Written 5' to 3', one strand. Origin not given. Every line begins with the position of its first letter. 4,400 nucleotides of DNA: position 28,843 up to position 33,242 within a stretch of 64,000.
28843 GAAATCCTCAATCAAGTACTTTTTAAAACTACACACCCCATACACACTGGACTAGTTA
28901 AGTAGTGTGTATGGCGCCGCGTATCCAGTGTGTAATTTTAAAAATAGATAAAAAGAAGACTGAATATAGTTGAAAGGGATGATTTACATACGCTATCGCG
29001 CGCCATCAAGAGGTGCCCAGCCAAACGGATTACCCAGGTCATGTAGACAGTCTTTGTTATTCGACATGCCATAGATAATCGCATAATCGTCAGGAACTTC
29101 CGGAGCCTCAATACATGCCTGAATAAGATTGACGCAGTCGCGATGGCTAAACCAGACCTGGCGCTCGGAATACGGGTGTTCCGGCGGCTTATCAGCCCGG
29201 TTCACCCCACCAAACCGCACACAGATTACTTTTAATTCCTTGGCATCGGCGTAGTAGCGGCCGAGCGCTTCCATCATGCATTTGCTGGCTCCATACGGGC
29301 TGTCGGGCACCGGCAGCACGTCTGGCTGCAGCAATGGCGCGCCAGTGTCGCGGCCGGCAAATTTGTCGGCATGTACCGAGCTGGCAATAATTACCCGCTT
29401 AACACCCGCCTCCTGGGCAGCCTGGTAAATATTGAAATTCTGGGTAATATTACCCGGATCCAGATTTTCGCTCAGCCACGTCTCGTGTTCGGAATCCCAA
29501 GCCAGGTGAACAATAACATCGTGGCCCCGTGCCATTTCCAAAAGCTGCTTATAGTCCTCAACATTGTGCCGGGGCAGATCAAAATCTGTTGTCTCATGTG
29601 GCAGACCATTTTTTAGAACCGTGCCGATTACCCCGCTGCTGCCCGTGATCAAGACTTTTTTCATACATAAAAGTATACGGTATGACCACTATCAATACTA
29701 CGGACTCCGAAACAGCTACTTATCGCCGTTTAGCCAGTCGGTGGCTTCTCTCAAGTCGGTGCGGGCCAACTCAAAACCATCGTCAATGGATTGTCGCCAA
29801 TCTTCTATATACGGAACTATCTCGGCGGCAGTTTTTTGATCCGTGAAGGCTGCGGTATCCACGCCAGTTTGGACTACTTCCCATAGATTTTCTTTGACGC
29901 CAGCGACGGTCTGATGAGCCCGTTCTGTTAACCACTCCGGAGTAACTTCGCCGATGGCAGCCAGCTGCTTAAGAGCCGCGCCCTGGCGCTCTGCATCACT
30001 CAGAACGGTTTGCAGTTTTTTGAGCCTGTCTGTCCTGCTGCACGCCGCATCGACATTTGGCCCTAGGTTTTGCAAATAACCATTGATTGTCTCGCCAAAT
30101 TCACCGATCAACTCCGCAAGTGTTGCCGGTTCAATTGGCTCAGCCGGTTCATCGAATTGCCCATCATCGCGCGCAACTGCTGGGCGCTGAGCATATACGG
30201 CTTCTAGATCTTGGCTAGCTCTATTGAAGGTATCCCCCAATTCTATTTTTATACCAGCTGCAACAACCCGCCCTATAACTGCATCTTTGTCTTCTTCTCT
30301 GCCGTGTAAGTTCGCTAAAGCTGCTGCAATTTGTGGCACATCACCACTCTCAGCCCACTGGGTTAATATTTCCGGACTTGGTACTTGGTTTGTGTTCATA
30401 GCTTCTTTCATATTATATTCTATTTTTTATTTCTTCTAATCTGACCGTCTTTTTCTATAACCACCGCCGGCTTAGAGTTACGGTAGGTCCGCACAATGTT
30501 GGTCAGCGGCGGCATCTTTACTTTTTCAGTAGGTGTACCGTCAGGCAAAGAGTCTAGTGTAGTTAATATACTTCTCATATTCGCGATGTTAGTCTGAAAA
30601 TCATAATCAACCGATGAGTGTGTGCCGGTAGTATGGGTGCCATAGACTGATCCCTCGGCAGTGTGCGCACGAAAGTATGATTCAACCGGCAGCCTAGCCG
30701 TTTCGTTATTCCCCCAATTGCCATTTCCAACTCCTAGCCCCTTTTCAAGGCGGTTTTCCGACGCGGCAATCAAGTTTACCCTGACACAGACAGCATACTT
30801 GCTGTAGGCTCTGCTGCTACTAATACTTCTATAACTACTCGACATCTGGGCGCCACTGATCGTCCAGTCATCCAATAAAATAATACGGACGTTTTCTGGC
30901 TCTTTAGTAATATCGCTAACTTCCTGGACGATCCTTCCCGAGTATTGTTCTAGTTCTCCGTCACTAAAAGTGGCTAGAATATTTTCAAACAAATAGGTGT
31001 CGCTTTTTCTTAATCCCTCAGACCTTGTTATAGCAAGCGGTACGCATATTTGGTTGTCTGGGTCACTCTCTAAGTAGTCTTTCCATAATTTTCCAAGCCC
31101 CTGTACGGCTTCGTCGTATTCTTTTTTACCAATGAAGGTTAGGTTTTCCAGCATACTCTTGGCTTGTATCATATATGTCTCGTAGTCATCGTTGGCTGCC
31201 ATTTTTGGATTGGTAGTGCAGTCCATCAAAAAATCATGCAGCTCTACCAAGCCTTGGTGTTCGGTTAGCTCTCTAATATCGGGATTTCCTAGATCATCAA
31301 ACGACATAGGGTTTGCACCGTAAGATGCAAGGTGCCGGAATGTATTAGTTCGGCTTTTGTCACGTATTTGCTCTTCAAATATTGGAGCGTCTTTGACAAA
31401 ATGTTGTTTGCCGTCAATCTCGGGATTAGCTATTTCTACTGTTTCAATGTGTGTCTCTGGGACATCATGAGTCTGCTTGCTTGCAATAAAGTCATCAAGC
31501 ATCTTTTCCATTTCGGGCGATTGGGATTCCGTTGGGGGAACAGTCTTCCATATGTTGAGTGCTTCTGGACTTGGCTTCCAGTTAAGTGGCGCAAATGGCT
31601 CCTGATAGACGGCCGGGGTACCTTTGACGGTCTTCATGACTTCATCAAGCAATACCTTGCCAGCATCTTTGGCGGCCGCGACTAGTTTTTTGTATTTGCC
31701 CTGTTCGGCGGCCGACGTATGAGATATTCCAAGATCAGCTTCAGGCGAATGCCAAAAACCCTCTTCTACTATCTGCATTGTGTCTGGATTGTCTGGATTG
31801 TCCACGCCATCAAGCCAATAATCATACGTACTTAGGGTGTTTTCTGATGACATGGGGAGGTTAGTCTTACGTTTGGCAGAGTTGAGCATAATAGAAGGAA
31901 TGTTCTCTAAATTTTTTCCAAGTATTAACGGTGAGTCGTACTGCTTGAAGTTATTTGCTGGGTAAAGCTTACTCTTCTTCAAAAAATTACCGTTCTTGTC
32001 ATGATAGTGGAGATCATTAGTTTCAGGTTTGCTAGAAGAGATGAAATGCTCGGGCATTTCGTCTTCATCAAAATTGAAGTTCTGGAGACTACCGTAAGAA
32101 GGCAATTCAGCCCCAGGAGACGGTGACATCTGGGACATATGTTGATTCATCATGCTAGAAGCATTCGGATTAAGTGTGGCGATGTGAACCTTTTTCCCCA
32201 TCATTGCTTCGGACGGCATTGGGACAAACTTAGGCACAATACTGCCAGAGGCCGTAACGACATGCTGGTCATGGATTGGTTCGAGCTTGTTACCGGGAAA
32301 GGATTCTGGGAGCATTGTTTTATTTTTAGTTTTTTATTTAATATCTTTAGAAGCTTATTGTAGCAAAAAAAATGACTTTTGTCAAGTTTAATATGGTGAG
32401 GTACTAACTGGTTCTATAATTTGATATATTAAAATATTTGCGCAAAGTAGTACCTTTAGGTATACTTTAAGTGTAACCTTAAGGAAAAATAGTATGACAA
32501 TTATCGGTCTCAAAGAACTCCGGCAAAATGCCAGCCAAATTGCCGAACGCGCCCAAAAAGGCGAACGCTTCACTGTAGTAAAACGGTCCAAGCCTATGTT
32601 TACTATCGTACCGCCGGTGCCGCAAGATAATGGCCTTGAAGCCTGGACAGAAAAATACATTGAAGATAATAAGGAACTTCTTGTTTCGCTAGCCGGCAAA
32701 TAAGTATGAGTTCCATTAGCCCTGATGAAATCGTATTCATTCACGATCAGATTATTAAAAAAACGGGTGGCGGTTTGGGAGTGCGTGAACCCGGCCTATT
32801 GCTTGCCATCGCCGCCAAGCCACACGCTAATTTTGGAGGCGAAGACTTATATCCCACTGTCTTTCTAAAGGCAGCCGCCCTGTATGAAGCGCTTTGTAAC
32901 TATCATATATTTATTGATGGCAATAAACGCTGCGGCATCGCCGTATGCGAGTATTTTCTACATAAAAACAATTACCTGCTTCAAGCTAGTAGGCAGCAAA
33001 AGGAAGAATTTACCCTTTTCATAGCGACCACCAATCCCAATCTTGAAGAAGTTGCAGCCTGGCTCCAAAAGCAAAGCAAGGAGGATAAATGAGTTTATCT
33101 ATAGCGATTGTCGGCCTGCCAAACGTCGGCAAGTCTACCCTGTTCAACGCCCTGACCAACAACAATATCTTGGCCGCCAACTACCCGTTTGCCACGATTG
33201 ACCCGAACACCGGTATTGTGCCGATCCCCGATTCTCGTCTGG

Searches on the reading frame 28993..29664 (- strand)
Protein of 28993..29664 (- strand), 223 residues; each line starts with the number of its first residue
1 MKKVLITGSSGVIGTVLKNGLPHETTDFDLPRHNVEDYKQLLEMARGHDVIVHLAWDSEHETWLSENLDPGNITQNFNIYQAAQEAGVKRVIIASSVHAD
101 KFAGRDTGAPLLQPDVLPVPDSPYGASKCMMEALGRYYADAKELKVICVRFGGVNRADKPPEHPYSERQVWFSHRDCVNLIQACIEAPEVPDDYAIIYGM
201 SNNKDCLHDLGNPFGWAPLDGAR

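Call 61: search_protein_families(library=pfam, proteins=[window:28993-29664:-], max_evalue=0.001)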
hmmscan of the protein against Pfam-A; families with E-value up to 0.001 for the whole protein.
window:28993-29664:- (223 aa): 4 families
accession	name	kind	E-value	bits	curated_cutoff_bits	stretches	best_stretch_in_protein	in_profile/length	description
PF01370.27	Epimerase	-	2.1e-13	50.7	20.9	1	4-151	1-169/240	NAD dependent epimerase/dehydratase family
PF16363.11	GDP_Man_Dehyd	-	2.7e-05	24.2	27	1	19-150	45-179/332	GDP-mannose 4,6 dehydratase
PF13460.12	NAD_binding_10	-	3.7e-05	24.1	27.2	1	34-106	47-108/184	NAD(P)H-binding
PF02719.21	Polysacc_synt_2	-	0.0003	20.5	20.2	0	120-154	134-171/293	Polysaccharide biosynthesis protein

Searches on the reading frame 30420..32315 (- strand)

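Call 61: search_protein_families(library=pfam, proteins=[window:30420-32315:-], max_evalue=0.001)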
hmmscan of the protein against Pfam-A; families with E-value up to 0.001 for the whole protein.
window:30420-32315:- (631 aa): 1 family
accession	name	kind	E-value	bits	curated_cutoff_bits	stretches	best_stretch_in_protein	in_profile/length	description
PF24390.1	PRTase-CE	-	0.00029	21.3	27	1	383-522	17-151/253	PRTase-CE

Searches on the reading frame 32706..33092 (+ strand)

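Call 61: search_protein_families(library=pfam, proteins=[window:32706-33092:+], max_evalue=0.001)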
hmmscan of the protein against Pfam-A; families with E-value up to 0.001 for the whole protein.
window:32706-33092:+ (128 aa): 1 family
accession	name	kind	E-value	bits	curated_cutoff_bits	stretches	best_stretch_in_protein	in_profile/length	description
PF02661.23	Fic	-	8.8e-15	55.8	24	1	4-85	2-93/93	Fic/DOC family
